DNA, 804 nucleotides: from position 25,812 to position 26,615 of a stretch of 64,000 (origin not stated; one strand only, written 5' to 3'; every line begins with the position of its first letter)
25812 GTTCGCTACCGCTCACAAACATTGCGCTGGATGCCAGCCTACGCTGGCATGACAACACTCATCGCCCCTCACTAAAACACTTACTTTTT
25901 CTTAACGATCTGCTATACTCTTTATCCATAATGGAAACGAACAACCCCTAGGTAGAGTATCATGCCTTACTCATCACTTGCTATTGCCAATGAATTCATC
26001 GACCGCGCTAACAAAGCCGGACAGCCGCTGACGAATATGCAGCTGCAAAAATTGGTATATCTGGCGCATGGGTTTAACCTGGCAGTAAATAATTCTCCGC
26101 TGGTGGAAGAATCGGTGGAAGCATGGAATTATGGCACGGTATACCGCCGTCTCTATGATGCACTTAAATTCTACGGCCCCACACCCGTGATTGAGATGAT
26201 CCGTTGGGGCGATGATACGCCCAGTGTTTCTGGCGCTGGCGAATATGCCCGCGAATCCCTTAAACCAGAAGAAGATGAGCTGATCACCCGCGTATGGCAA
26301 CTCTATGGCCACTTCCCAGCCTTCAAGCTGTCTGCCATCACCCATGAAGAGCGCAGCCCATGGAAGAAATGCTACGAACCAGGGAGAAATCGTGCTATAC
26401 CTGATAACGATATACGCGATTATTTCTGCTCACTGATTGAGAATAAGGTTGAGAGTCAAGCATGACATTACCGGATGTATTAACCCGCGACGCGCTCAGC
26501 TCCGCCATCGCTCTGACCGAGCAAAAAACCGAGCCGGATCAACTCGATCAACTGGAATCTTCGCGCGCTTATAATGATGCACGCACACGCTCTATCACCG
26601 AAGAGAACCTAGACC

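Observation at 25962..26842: Panacea (DUF4065)-type antitoxin gene coupled to an unrecognised two-TM protein: candidate new PanA-PanT toxin-antitoxin or defence pair upstream of coaC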

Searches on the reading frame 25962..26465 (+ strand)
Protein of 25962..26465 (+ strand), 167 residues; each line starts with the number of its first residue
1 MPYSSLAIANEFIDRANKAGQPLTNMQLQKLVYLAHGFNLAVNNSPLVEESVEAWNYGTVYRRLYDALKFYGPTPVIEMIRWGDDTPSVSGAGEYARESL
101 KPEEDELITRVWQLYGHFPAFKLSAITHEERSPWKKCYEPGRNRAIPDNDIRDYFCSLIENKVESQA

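Call 3: search_protein_families(library=pfam, proteins=[window:25962-26465:+], max_evalue=1)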
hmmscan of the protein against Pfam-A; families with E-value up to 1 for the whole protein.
window:25962-26465:+ (167 aa): 1 family
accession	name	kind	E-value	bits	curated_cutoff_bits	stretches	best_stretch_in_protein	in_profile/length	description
PF13274.11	SocA_Panacea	-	1.1e-19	71.8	25.7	1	28-135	1-113/113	Antitoxin SocA-like, Panacea domain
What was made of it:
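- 25962..26465 (+): panA: stand-alone Panacea (DUF4065) antitoxin, 167 aa. Pfam PF13274, 71.8 bits, E 1.1e-19, full model (call 3).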

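Call 4: search_protein_families(library=padloc, proteins=[window:25962-26465:+], max_evalue=1)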
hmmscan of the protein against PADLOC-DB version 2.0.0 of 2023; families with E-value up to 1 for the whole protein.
window:25962-26465:+ (167 aa): 0 families
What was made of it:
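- No PADLOC model hits either protein (call 4).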

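Call 5: search_protein_families(library=ncbifam, proteins=[window:25962-26465:+], max_evalue=1)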
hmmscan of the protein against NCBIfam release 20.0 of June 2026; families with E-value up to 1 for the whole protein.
window:25962-26465:+ (167 aa): 1 family
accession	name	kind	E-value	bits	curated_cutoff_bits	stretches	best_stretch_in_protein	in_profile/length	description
NF047745.1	SocA_antitoxin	equivalog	9.6e-30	103.6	190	1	5-154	3-154/176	type VI toxin-antitoxin system SocA family antitoxin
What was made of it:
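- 25962..26465 (+): NCBIfam SocA model 103.6 bits, below its 190-bit equivalog cut-off (call 5).
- On SocAB (type VI TA): NF047745.1 scores 103.6 bits against a 190-bit cut-off (call 5).
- Closest known: SocA/SocB of Caulobacter crescentus. Same: PanA's best NCBIfam match is the SocA model (call 5).
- PanA's best NCBIfam hit is the SocA model: 103.6 bits, aligned over 152 of 176 positions (call 5). The SocA score is far below the 190-bit equivalog cut-off (call 5).
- Tried and rejected: No model hit (calls 3-5).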

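Call 7: search_protein_families(library=phrogs, proteins=[window:25962-26465:+], max_evalue=1)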
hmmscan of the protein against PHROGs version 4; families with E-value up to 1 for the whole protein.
window:25962-26465:+ (167 aa): 3 families
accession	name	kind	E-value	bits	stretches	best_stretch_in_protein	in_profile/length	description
phrog_1281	-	unknown function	4.4e-43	148.2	1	1-160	6-155/195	-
phrog_10390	-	unknown function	3.4e-25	90.2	1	21-160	163-296/299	-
phrog_36451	-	unknown function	0.053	14.7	1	107-130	20-43/56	-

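Call 53: search_solved_structures(query=window:25962-26462:+, max_evalue=1)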
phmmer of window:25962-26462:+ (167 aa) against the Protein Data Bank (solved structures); distinct sequences matched with E-value up to 1: 1.
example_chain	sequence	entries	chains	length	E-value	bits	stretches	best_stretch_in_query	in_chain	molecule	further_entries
4c7u_A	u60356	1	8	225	0.7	12.8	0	29-101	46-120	SUPEROXIDE DISMUTASE [MN] 1, MITOCHONDRIAL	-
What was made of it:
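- Tried and rejected: PanA against PDB sequences: nothing (call 53).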

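Call 89: search_dna_similar(query=window:25962-26462:+, collection=plasmids, mode=protein, max_evalue=1e-10, max_rows=60)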
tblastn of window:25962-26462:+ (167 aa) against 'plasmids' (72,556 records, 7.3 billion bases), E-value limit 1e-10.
Records with a match: 15; places in all: 15; records where one place covers at least 80% of the query: 15.
Best place of each record, by identity: <60% 15.
By first word of the organism name: Pseudomonas 2; Microvirga 2; Salinibacter 1; Erythrobacter 1; Legionella 1; Escherichia 1; Shewanella 1; Akkermansia 1; Rhodococcus 1; Rickettsia 1; and 3 more.
By predicted mobility (MOB-suite, as given by PLSDB): non-mobilizable 13; mobilizable 2.
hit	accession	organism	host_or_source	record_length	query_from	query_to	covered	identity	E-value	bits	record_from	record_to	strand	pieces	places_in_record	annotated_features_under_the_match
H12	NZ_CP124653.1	Pseudomonas aeruginosa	Homo sapiens,Wound/Abscess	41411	1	160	96%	37.0%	7e-25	106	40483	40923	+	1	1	type II toxin-antitoxin system antitoxin SocA domain-containing ...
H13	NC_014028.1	Salinibacter ruber M8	-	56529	2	158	94%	36.6%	1e-23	103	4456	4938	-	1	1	type II toxin-antitoxin system antitoxin SocA domain-containing ...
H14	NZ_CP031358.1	Erythrobacter aureus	marine sediment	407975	3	157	93%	35.8%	3e-14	76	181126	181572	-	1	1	type II toxin-antitoxin system antitoxin SocA domain-containing ...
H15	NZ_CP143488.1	Pseudomonas silesiensis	single cell,landfill for plastics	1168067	1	155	93%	34.8%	3e-18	87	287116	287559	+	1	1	record has no annotation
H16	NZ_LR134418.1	Legionella adelaidensis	environmental,Cooling tower water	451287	6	159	92%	33.8%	5e-18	87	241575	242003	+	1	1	type II toxin-antitoxin system antitoxin SocA domain-containing ...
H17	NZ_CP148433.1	Escherichia coli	Chicken,single cell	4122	4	159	93%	32.9%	2e-15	79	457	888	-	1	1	type II toxin-antitoxin system antitoxin SocA domain-containing ...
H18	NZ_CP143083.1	Shewanella khirikhana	shrimp,mixed culture,intestine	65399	3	161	95%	32.1%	1e-13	75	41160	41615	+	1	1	type II toxin-antitoxin system antitoxin SocA domain-containing ...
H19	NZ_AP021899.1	Akkermansia muciniphila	Homo sapiens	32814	3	159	94%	32.5%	2e-16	82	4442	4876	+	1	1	type II toxin-antitoxin system antitoxin SocA domain-containing ...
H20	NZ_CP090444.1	Rhodococcus sp. DMF-1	pure culture,surface marine water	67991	3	156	92%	31.6%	2e-14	76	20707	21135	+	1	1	type II toxin-antitoxin system antitoxin SocA domain-containing ...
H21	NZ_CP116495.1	Rickettsia asembonensis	Ctenocephalides orientis,insect ...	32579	12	161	90%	30.7%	4e-11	67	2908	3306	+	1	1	AAA family ATPase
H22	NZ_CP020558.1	Paenibacillus larvae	Apis mellifera,single cell microbial ...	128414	8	155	89%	30.7%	7e-13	72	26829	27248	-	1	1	type II toxin-antitoxin system antitoxin SocA domain-containing ...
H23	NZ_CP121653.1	Rhizobium sp. CB3171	Calliandra calothyrsus,cell culture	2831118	3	158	93%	28.6%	3e-14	76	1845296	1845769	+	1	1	record has no annotation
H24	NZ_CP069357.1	Microvirga sp. VF16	Vachellia farnesiana,Cell culture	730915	1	139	83%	30.8%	3e-12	70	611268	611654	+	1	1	hypothetical protein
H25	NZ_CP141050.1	Microvirga lotononidis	-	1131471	1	139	83%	30.8%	5e-12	70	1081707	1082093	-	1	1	none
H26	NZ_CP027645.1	Ligilactobacillus salivarius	hen,single cell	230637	21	154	80%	31.4%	3e-11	67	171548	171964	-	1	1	type II toxin-antitoxin system antitoxin SocA domain-containing ...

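Call 91: get_annotated_region(hit=H14, flank=1500)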
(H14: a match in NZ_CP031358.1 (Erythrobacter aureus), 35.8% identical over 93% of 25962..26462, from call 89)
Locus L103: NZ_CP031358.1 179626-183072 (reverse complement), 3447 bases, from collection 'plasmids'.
description: Erythrobacter aureus strain YH-07 plasmid unnamed, complete sequence
organism: Erythrobacter aureus (NCBI taxid 2182384)
taxonomy: Bacteria; Pseudomonadota; Alphaproteobacteria; Sphingomonadales; Erythrobacteraceae; Erythrobacter; Erythrobacter aureus
host: -; source: marine sediment; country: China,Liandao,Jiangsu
typing (MOB-suite, as given by PLSDB): non-mobilizable
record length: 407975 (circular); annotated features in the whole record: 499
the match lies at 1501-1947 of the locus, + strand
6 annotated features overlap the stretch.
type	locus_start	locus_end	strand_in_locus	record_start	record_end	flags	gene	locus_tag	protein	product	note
CDS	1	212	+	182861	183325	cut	-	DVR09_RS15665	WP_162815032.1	SocA family protein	-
CDS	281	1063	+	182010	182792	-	-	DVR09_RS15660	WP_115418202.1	ribonuclease H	-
CDS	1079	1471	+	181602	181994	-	-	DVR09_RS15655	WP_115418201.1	hypothetical protein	-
CDS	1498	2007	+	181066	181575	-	-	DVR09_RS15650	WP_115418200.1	type II toxin-antitoxin system antitoxin SocA domain-containing protein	-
CDS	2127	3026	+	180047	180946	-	-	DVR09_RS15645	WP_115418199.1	hypothetical protein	-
CDS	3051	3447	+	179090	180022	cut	-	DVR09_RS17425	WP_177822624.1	hypothetical protein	-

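Call 92: get_annotated_region(hit=H24, flank=1500)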
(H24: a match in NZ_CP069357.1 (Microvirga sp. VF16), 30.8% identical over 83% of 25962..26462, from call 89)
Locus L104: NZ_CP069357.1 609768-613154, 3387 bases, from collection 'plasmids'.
description: Microvirga sp. VF16 plasmid pMVF16-3, complete sequence
organism: Microvirga sp. VF16 (NCBI taxid 2807101)
taxonomy: Bacteria; Pseudomonadota; Alphaproteobacteria; Hyphomicrobiales; Methylobacteriaceae; Microvirga; Microvirga sp. VF16
host: -; source: Vachellia farnesiana,Cell culture; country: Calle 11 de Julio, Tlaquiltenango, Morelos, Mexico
typing (MOB-suite, as given by PLSDB): non-mobilizable
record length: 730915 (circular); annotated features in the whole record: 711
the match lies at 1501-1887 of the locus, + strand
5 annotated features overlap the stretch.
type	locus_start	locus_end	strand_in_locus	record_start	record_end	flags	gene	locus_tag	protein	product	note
CDS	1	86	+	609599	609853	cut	-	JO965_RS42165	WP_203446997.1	hypothetical protein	-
CDS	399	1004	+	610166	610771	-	-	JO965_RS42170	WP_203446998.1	hypothetical protein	-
CDS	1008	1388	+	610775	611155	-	-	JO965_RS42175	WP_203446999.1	hypothetical protein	-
CDS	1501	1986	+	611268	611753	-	-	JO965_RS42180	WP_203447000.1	hypothetical protein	-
CDS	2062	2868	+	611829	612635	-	-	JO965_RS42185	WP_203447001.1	hypothetical protein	-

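Call 93: get_annotated_region(hit=H23, flank=1500)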
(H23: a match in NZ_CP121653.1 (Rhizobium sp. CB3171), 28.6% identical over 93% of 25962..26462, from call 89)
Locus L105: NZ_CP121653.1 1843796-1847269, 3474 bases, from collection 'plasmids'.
description: Rhizobium sp. CB3171 plasmid pCB3171_1, complete sequence
organism: Rhizobium sp. CB3171 (NCBI taxid 3039157)
taxonomy: Bacteria; Pseudomonadota; Alphaproteobacteria; Hyphomicrobiales; Rhizobiaceae; Rhizobium; Rhizobium sp. CB3171
host: -; source: Calliandra calothyrsus,cell culture; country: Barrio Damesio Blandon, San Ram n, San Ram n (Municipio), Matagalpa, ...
typing (MOB-suite, as given by PLSDB): non-mobilizable; mating-pair formation MPF_T
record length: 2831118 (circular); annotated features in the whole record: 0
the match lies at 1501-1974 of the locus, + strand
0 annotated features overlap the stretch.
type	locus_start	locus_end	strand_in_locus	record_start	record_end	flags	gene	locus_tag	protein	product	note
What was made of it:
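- Tried and rejected: The three loci inspected had no PanT-like partner and were not informative (calls 89, 91-93).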
